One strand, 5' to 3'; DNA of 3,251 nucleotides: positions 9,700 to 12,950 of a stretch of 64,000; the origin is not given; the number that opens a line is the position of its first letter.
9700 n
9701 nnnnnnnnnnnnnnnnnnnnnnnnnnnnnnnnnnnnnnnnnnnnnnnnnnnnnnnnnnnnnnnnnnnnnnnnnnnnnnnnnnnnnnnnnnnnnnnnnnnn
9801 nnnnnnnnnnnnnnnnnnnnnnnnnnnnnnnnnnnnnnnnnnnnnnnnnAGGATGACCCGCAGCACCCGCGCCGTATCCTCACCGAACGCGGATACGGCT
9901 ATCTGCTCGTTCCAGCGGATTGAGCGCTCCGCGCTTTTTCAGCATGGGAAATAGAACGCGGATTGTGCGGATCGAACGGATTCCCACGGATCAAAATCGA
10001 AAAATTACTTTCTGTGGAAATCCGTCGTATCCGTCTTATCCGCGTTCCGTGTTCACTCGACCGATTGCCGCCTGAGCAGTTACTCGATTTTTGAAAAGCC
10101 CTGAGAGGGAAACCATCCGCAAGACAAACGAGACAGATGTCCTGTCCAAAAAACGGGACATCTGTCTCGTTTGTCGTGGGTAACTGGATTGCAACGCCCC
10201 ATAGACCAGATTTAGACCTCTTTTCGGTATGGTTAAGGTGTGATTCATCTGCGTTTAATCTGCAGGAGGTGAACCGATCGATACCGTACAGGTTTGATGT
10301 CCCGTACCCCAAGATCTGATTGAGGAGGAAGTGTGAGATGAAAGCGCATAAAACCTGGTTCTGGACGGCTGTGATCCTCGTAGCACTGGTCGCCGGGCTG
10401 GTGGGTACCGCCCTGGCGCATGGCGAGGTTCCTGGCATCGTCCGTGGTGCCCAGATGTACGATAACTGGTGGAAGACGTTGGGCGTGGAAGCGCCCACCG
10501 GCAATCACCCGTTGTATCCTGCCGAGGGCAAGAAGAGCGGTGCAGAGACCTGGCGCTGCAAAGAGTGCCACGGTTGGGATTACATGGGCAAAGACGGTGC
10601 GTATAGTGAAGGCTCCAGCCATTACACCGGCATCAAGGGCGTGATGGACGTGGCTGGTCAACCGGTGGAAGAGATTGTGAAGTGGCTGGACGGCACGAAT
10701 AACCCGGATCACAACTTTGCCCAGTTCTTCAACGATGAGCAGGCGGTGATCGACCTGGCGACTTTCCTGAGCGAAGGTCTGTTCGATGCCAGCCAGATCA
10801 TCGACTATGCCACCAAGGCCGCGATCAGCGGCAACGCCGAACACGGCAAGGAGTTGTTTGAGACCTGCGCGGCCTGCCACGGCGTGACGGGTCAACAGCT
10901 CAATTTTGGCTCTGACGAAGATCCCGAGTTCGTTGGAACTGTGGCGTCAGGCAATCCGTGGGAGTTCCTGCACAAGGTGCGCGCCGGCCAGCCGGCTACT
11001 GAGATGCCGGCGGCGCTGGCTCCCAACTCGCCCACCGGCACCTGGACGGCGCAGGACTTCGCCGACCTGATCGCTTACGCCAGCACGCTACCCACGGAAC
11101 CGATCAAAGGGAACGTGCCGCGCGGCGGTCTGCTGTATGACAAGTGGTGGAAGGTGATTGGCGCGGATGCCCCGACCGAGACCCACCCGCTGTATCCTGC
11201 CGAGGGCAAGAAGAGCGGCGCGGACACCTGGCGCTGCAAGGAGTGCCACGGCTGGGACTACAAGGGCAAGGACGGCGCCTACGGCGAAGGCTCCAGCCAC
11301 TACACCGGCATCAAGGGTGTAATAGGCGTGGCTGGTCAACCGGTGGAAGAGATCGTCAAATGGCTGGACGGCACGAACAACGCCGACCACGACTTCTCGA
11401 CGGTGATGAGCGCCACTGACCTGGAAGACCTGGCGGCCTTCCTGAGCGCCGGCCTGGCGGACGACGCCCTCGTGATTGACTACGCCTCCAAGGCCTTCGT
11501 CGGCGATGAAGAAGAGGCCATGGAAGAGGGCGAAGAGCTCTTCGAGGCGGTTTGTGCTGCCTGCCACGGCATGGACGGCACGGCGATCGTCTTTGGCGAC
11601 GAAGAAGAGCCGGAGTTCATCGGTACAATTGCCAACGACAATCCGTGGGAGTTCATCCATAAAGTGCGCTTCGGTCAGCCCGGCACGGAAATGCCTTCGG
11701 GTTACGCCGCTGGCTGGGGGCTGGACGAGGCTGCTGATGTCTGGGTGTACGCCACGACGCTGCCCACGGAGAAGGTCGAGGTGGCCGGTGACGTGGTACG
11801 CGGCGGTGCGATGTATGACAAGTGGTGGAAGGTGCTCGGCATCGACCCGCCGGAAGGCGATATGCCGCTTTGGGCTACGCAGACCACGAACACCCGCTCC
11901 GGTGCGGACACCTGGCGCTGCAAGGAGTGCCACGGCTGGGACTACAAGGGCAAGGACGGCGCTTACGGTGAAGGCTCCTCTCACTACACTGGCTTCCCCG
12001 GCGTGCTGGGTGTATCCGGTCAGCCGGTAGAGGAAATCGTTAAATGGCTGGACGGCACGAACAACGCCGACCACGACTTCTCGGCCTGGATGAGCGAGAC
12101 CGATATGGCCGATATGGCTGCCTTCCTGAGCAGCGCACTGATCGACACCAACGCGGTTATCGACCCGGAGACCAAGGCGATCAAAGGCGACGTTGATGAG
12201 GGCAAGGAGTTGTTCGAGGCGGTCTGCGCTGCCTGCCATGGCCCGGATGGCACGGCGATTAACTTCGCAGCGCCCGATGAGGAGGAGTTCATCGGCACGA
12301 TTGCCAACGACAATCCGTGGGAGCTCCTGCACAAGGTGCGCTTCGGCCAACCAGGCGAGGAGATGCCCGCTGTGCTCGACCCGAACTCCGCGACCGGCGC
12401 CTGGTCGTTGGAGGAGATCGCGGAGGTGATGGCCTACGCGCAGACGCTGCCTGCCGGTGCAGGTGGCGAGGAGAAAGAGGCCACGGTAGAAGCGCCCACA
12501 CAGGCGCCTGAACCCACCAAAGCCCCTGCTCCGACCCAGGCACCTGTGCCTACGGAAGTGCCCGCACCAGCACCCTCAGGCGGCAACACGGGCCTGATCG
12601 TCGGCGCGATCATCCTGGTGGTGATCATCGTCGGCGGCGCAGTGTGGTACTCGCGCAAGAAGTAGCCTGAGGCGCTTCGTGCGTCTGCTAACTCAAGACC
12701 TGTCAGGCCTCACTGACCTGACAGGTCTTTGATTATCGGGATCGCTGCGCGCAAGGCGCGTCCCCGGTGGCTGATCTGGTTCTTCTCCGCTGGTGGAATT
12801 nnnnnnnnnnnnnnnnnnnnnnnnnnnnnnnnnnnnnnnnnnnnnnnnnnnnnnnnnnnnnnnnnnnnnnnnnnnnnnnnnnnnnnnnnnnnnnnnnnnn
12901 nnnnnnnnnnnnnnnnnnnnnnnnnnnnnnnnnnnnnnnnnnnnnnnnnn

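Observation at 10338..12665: Hexahaem cytochrome built from three tandem dihaem modules, with signs of recent gene conversion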

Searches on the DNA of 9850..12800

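Call 68: search_rna_families(source=window, start=9850, end=12800, threshold=evalue, max_evalue=1)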
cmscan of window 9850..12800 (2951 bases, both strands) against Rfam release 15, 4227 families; matches with E-value up to 1: 4.
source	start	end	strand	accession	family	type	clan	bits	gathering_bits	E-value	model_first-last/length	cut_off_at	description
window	10119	10179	+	RF03638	mir-1537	Gene; miRNA;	-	27.2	63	0.014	1-61/61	no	mir-1537 microRNA precursor family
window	12686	12738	+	RF03701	mir-4041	Gene; miRNA;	-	25.9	74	0.082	1-54/54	no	mir-4041 microRNA precursor family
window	9951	10052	+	RF04118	MIR9481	Gene; miRNA;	-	24.7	130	0.042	1-135/135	no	MIR9481 microRNA precursor family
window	12686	12738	-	RF03701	mir-4041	Gene; miRNA;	-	24.5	74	0.19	1-54/54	no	mir-4041 microRNA precursor family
